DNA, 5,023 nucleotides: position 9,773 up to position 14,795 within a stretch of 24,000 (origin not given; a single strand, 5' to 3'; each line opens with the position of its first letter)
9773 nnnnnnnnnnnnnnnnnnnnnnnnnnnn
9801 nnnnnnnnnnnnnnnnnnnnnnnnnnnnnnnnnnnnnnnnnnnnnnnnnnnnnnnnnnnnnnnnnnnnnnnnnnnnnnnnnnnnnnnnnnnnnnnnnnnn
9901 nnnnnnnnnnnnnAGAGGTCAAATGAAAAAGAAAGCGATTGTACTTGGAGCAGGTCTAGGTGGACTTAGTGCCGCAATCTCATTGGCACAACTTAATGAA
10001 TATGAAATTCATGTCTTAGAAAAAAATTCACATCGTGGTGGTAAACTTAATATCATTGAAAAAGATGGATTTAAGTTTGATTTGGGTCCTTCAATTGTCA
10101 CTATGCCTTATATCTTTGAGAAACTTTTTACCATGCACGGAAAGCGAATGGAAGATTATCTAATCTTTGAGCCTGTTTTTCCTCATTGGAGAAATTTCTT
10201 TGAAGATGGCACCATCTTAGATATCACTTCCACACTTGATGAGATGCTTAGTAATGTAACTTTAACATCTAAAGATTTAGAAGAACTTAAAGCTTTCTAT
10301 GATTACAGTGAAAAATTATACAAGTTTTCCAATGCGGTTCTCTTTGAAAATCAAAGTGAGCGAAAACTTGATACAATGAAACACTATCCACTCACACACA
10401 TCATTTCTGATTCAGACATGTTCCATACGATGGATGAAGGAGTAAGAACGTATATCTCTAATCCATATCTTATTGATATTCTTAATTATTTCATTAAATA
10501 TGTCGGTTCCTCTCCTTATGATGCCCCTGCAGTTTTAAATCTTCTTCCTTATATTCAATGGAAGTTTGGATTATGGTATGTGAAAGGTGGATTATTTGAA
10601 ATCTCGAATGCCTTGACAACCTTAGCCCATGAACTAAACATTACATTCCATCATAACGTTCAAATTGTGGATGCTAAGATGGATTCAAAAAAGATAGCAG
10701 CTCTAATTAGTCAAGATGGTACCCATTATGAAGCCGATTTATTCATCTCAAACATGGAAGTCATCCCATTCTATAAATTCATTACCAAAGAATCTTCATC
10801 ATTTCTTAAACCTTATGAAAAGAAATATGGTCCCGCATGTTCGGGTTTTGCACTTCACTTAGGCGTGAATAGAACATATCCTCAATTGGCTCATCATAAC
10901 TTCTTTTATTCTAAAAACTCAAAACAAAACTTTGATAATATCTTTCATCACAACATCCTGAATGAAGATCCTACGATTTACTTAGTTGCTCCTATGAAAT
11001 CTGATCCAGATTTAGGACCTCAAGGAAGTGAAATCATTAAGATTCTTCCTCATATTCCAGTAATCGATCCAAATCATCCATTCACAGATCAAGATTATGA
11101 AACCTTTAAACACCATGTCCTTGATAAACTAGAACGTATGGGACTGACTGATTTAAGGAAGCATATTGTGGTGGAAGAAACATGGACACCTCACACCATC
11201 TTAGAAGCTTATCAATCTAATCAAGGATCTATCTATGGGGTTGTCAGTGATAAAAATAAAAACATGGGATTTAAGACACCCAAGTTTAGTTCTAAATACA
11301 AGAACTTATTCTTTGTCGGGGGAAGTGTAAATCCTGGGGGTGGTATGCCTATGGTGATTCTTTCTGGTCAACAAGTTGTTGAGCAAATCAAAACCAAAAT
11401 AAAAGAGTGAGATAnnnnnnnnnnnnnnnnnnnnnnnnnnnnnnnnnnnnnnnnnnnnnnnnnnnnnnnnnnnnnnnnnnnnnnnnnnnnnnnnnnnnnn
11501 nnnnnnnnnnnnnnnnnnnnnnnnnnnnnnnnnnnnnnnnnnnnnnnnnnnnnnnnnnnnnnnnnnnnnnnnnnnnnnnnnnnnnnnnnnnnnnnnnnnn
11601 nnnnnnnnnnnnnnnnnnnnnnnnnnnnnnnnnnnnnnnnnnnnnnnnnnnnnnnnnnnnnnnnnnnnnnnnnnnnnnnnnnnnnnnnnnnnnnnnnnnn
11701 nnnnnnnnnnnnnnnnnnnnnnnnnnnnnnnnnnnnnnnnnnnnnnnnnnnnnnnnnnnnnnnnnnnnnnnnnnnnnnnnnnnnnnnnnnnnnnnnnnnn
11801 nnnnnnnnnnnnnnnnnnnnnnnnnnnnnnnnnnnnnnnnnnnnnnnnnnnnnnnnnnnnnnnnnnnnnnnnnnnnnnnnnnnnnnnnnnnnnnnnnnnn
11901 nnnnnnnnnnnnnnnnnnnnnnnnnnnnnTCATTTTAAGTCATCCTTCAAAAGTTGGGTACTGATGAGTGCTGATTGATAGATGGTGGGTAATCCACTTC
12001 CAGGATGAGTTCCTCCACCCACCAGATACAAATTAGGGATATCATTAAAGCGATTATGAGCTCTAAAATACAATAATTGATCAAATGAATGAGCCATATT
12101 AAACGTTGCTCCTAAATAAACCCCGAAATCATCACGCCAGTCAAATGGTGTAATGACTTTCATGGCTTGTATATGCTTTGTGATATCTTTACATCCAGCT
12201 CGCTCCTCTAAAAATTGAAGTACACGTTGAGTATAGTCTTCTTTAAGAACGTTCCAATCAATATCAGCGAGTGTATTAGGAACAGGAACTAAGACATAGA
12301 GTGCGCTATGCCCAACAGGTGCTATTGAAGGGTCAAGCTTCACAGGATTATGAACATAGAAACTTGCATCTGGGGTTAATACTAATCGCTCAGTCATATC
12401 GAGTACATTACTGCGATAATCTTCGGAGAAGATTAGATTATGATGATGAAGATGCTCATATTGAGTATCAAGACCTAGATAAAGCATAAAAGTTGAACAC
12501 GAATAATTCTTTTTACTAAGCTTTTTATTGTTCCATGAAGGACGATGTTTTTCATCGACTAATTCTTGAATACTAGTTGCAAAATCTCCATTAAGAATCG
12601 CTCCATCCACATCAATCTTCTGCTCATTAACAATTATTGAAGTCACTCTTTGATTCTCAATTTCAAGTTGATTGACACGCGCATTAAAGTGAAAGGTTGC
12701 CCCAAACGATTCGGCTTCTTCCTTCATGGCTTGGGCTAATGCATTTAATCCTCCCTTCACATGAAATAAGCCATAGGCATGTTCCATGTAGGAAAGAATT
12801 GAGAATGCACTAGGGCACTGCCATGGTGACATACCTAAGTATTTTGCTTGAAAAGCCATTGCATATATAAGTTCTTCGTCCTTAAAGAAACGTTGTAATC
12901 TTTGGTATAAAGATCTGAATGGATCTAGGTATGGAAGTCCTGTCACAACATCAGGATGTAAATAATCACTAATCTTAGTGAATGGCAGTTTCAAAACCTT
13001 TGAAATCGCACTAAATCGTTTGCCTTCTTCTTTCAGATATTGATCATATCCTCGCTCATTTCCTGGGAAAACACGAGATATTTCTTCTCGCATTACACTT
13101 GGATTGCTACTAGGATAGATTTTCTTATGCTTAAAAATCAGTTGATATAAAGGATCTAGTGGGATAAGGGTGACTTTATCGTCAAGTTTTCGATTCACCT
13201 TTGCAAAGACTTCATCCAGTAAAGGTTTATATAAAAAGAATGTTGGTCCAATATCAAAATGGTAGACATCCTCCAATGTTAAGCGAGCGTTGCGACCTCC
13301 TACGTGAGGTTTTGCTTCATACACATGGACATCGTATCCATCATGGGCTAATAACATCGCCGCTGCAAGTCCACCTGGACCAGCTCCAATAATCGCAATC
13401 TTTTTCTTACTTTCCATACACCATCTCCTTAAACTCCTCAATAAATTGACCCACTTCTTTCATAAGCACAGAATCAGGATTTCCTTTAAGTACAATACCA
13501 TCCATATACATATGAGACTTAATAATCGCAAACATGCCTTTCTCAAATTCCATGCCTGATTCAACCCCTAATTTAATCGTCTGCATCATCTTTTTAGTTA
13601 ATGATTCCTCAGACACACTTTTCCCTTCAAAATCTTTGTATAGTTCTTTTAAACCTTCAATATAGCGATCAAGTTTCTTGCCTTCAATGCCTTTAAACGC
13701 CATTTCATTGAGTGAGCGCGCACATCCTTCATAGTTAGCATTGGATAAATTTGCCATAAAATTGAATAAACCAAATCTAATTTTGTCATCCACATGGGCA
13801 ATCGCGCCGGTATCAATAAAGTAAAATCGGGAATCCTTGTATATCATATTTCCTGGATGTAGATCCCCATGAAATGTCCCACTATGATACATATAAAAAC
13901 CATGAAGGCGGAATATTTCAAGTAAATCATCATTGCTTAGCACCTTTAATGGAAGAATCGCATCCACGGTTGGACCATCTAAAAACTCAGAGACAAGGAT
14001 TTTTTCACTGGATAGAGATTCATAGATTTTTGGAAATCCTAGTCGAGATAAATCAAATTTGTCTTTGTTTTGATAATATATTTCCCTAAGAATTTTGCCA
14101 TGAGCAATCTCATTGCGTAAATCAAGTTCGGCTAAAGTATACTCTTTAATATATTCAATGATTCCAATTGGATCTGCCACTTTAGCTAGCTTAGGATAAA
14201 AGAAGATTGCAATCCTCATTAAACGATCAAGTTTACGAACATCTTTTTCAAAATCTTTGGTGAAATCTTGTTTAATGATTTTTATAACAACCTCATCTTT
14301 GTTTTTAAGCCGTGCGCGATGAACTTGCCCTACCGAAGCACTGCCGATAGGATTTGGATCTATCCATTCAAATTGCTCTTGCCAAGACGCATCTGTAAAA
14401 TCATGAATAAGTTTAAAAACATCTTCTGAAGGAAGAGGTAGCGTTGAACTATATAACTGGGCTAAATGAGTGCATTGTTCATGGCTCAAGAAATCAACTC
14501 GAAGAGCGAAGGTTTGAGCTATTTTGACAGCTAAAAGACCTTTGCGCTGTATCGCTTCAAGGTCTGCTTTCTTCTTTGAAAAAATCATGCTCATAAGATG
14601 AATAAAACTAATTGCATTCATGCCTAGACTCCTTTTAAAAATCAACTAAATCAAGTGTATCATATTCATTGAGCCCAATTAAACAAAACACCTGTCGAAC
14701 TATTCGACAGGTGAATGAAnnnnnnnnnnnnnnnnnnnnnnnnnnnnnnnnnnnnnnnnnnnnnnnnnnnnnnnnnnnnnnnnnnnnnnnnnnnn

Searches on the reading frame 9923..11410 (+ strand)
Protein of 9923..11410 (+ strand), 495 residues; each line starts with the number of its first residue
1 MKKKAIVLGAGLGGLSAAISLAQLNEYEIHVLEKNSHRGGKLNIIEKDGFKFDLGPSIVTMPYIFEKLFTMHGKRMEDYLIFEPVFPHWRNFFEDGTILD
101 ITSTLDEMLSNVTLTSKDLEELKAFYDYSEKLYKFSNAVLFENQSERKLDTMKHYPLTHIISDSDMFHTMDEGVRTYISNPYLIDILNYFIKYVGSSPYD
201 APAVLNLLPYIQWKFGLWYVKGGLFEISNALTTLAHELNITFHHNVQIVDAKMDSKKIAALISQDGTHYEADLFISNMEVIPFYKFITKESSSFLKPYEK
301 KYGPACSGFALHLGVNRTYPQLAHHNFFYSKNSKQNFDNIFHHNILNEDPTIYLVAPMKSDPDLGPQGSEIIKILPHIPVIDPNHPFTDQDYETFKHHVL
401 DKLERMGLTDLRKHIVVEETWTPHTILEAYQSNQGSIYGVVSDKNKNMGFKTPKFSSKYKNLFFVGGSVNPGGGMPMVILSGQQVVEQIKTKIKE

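Call 6: search_protein_families(library=pfam, proteins=[window:9923-11410:+], max_evalue=0.001)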
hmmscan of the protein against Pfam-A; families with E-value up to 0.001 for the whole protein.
window:9923-11410:+ (495 aa): 4 families
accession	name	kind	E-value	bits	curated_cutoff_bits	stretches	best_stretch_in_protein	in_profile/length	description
PF01593.30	Amino_oxidase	-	1.1e-14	55.1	19.8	1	12-489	1-442/443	Flavin containing amine oxidoreductase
PF13450.12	NAD_binding_8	-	2.3e-11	44.2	21.9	1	7-63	1-56/68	NAD(P)-binding Rossmann-like domain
PF07992.20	Pyr_redox_2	-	6.3e-07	29.5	26.1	0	4-37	2-34/291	Pyridine nucleotide-disulphide oxidoreductase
PF00890.30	FAD_binding_2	-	0.00044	20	20.4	1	5-41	2-37/414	FAD binding domain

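Call 10: search_protein_families(library=ncbifam, proteins=[window:9923-11410:+], max_evalue=0.00001)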
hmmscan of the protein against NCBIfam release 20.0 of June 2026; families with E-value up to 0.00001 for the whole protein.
window:9923-11410:+ (495 aa): 11 families
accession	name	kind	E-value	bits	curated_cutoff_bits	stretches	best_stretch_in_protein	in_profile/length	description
TIGR02734.1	crtI_fam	subfamily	5.7e-98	328.8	238.1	1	5-492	1-491/504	phytoene desaturase family protein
NF058655.1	CrtID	equivalog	5.6e-91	305.8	640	1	6-485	2-477/478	bifunctional phytoene desaturase/3,4-desaturase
NF042421.1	hydcarot_desat_CrtD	equivalog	3.5e-84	283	500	1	3-490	2-484/487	1-hydroxycarotenoid 3,4-desaturase CrtD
NF045637.1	carotdesatCrtDProt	equivalog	1.8e-76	257.6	580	1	6-490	2-483/485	1-hydroxycarotenoid 3,4-desaturase CrtD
TIGR02730.1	carot_isom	equivalog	5.3e-23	81.6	586.9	1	5-489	3-488/493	carotenoid isomerase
TIGR02733.1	desat_CrtD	equivalog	4.1e-16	58.7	549.7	1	211-491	218-490/492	C-3',4' desaturase CrtD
NF005548.0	PRK07208.1-4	equivalog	6.8e-08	31.5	389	1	2-56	3-56/488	hypothetical protein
NF008845.0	PRK11883.1-5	equivalog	8.7e-08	30.9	560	1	1-57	3-64/468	protoporphyrinogen oxidase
NF008843.0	PRK11883.1-3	equivalog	2.7e-07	30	406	1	3-57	2-57/424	protoporphyrinogen oxidase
TIGR00562.1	proto_IX_ox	equivalog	4.5e-07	28.8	97.85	1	2-57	2-58/470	protoporphyrinogen oxidase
NF045689.1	BCarotKetCrtO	equivalog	6.3e-06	25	1000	0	339-475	376-523/563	beta-carotene ketolase CrtO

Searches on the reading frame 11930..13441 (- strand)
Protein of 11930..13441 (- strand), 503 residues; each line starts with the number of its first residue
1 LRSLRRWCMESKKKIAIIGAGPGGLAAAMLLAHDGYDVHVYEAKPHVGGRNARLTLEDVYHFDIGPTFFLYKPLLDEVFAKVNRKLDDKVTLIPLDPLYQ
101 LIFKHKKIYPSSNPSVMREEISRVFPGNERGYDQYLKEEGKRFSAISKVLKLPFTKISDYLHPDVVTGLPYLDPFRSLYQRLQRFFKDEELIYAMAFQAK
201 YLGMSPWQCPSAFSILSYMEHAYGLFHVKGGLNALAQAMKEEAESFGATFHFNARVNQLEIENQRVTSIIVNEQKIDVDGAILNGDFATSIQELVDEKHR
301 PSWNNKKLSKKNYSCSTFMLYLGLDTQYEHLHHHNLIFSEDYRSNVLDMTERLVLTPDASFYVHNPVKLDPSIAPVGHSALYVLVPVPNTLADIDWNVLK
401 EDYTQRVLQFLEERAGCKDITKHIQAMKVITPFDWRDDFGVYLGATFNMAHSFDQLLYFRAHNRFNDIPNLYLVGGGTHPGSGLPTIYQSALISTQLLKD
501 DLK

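Call 6: search_protein_families(library=pfam, proteins=[window:11930-13441:-], max_evalue=0.001)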
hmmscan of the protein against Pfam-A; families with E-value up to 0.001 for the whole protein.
window:11930-13441:- (503 aa): 10 families
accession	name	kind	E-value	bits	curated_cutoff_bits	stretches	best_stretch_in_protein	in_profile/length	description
PF01593.30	Amino_oxidase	-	8.9e-27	94.9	19.8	1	23-493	2-437/443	Flavin containing amine oxidoreductase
PF13450.12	NAD_binding_8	-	2.3e-12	47.4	21.9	1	17-70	1-53/68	NAD(P)-binding Rossmann-like domain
PF01266.30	DAO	-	2e-09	37.9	27.9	1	14-53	1-44/353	FAD dependent oxidoreductase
PF07992.20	Pyr_redox_2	-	3.9e-08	33.5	26.1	1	14-48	2-37/291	Pyridine nucleotide-disulphide oxidoreductase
PF00890.30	FAD_binding_2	-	5.2e-08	32.9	20.4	1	15-49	2-36/414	FAD binding domain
PF01494.25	FAD_binding_3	-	1e-06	28.7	22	1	14-43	3-32/349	FAD binding domain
PF12831.13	FAD_oxidored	-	1.7e-06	28.1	27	1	15-64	2-51/416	FAD dependent oxidoreductase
PF00070.33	Pyr_redox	-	3.7e-06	27.8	22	0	14-48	1-35/82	Pyridine nucleotide-disulphide oxidoreductase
PF03486.20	HI0933_like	-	4.7e-06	26.7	50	1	14-48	2-36/244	HI0933-like protein Rossmann domain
PF01946.23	Thi4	-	0.00093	18.9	26.2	0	8-49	13-55/235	Thi4 family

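Call 10: search_protein_families(library=ncbifam, proteins=[window:11930-13441:-], max_evalue=0.00001)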
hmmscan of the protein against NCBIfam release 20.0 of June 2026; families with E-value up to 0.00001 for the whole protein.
window:11930-13441:- (503 aa): 37 families (the best 25 are shown)
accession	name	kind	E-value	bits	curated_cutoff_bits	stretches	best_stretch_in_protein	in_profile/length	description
TIGR02734.1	crtI_fam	subfamily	3.3e-135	451.6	238.1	1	16-502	2-492/504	phytoene desaturase family protein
NF058655.1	CrtID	equivalog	2e-91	307.2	640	1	15-494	1-473/478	bifunctional phytoene desaturase/3,4-desaturase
NF042421.1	hydcarot_desat_CrtD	equivalog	1.2e-63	215.2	500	1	13-500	2-485/487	1-hydroxycarotenoid 3,4-desaturase CrtD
NF045637.1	carotdesatCrtDProt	equivalog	8.5e-60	202.6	580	1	15-495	1-479/485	1-hydroxycarotenoid 3,4-desaturase CrtD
NF045689.1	BCarotKetCrtO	equivalog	7.7e-23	80.8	1000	1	177-484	186-523/563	beta-carotene ketolase CrtO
TIGR02733.1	desat_CrtD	equivalog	5.3e-22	78.1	549.7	1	13-498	2-488/492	C-3',4' desaturase CrtD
TIGR02730.1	carot_isom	equivalog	1.3e-20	73.7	586.9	1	16-500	4-490/493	carotenoid isomerase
NF005560.0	PRK07233.1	equivalog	3.1e-17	62.5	252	1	14-58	2-46/435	hypothetical protein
NF005547.0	PRK07208.1-3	equivalog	7.8e-13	48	380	1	9-72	1-63/465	hypothetical protein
NF009409.0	PRK12770.1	subfamily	1.9e-12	46.9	343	1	10-49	16-55/360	putative glutamate synthase subunit beta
TIGR03467.1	HpnE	equivalog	1.8e-11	44.1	283.05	1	15-53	1-39/430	hydroxysqualene dehydroxylase HpnE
NF005548.0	PRK07208.1-4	equivalog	9.2e-11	41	389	1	12-72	3-62/488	hypothetical protein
NF010590.0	PRK13984.1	equivalog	7.9e-10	37.5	946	1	10-49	286-325/611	putative oxidoreductase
NF009410.0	PRK12771.1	subfamily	1.3e-09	37.3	516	1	9-49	135-175/566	NAD(P)-binding protein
NF053546.1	violacein_VioA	equivalog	3.3e-09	36.5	600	0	15-95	2-84/411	flavin-dependent violacein biosynthesis tryptophan-2 monooxygenase VioA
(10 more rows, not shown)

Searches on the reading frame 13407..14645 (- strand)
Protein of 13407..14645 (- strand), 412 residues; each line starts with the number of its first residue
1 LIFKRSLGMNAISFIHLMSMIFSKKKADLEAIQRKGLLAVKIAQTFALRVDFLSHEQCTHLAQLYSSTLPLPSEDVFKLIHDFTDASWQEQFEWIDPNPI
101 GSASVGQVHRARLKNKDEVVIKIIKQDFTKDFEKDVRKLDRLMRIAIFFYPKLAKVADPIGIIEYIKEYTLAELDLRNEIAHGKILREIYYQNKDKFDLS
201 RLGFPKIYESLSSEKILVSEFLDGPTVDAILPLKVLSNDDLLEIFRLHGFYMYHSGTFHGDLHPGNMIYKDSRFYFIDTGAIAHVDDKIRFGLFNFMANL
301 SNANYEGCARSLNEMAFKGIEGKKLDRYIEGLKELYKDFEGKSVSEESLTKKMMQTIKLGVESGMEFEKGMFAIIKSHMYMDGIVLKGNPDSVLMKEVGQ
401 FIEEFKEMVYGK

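Call 6: search_protein_families(library=pfam, proteins=[window:13407-14645:-], max_evalue=0.001)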
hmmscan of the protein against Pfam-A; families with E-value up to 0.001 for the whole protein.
window:13407-14645:- (412 aa): 1 family
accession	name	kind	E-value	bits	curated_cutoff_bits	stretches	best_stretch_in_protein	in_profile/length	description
PF03109.22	ABC1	-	2.2e-43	148.6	22.9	1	65-310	3-242/244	ABC1 atypical kinase-like domain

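Call 10: search_protein_families(library=ncbifam, proteins=[window:13407-14645:-], max_evalue=0.00001)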
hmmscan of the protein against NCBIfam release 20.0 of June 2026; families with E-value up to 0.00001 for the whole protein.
window:13407-14645:- (412 aa): 6 families
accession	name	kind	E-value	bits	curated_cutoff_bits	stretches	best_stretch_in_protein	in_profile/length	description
TIGR01982.1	UbiB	equivalog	2.2e-50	171.6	487.55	1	30-407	54-427/436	2-polyprenylphenol 6-hydroxylase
NF003404.0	PRK04750.1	equivalog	1e-31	110.2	667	1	30-385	57-413/529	ubiquinone biosynthesis regulatory protein kinase UbiB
NF050082.1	ATPase_MABP1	exception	3.3e-24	85.5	800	1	61-319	90-339/435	macrolide-binding ATPase MABP-1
NF011464.0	PRK14879.1-7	equivalog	1.4e-07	31.5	246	1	167-289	37-155/221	Kae1-associated kinase Bud32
NF011462.0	PRK14879.1-3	equivalog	4.4e-07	29.8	174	1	234-289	81-134/192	Kae1-associated kinase Bud32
TIGR03724.2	arch_bud32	equivalog_domain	8.4e-06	25.4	125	0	202-283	55-132/193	KEOPS complex kinase/ATPase Bud32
